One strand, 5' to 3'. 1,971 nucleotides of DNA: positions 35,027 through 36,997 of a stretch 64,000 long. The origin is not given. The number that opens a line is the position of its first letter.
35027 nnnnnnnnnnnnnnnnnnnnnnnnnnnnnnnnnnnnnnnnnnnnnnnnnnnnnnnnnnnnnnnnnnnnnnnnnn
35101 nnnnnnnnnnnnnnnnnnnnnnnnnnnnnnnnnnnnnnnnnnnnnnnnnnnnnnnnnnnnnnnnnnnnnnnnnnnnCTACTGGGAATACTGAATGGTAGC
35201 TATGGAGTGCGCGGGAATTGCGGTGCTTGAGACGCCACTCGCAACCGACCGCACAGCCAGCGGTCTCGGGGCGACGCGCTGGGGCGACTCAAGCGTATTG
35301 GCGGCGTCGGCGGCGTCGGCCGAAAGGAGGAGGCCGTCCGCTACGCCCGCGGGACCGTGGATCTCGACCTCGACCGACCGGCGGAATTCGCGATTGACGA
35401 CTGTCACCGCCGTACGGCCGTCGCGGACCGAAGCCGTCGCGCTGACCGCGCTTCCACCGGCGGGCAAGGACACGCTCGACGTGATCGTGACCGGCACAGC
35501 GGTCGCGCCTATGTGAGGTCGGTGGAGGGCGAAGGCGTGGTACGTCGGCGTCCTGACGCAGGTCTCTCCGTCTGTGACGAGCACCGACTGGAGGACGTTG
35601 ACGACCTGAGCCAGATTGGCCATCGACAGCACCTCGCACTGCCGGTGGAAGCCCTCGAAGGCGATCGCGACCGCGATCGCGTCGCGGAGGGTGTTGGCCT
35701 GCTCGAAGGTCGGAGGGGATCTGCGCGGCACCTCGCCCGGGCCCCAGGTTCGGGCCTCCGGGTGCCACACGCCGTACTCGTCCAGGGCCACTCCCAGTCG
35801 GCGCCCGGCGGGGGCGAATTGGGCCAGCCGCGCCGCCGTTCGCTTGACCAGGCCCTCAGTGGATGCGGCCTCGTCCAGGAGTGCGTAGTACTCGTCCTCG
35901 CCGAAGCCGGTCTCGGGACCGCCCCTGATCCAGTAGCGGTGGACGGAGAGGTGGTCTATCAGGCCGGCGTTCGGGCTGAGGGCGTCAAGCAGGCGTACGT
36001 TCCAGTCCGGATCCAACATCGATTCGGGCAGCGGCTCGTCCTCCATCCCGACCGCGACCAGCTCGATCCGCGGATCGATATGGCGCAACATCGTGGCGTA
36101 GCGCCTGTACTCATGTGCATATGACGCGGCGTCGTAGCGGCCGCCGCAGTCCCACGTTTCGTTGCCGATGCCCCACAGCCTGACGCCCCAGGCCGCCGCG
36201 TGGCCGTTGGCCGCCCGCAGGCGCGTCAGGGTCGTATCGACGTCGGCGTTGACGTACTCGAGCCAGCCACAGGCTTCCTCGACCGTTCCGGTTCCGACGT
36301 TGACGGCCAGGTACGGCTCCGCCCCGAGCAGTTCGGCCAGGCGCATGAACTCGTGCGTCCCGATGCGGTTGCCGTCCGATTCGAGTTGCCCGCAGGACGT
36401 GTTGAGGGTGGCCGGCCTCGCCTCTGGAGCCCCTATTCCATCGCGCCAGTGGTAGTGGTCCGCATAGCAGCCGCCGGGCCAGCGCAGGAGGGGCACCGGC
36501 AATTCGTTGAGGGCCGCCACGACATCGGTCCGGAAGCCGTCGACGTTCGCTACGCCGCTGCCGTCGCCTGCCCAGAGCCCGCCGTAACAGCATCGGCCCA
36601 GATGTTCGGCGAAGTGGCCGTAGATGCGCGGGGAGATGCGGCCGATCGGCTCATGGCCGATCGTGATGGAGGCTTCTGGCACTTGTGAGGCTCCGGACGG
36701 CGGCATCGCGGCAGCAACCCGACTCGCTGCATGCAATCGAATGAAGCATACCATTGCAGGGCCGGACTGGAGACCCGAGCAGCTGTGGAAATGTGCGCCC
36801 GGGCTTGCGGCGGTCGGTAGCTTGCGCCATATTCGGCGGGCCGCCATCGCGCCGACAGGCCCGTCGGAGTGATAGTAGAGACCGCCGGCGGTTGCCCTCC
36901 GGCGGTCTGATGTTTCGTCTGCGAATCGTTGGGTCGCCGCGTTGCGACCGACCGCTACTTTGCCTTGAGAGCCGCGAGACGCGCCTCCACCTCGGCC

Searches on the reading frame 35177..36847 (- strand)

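Call 50: search_protein_families(library=pfam, proteins=[window:35177-36847:-], max_evalue=0.0001)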
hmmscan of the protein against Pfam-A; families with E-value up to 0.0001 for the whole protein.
window:35177-36847:- (556 aa): 2 families
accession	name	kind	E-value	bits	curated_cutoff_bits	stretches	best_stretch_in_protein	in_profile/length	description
PF06964.18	Alpha-L-AF_C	-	4.3e-34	118.6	27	1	356-548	1-165/165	Alpha-L-arabinofuranosidase C-terminal domain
PF22848.2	ASD1_dom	-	6.2e-05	23.1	22.2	0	119-193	9-86/239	Alpha-L-arabinofuranosidase 1 domain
